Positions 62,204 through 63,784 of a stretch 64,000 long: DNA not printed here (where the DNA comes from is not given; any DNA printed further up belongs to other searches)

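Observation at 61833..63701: Compact OLD-type ATPase-TOPRIM nuclease translationally coupled to an orphan NuoE-like [2Fe-2S] protein: candidate two-gene defence or stress module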

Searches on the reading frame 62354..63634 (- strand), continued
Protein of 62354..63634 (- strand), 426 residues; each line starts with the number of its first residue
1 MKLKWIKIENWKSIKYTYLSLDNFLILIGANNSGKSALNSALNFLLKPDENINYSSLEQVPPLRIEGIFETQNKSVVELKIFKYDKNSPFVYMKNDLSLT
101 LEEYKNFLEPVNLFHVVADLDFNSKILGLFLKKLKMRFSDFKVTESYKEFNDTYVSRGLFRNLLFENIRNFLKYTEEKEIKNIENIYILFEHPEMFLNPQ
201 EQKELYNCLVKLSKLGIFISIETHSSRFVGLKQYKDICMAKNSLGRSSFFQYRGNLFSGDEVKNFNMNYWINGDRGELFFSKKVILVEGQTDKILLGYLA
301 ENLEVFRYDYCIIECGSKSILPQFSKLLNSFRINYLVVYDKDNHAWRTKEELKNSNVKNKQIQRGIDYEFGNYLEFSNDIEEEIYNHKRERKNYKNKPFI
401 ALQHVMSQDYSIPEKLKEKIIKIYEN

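Call 75: find_encoding_contigs(protein=P0008, flank=6000, max_places=2)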
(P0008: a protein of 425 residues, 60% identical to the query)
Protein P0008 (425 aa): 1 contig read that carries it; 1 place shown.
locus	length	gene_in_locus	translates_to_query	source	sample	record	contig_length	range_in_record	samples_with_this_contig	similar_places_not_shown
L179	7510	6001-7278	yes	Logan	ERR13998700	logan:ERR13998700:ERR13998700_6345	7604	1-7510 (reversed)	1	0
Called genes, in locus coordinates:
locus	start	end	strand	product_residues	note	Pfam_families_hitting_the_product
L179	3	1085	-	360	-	-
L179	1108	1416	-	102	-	PF09827:CRISPR_Cas2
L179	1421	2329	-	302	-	PF01867:Cas_Cas1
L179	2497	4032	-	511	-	PF18541:RuvC_III, PF22702:Cas9_RuvC, PF18061:CRISPR_Cas9_WED, PF18070:Cas9_PI2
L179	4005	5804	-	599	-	PF18470:Cas9_a (faint), PF13395:HNH_4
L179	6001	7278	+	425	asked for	PF13175:AAA_15, PF20469:OLD-like_TOPRIM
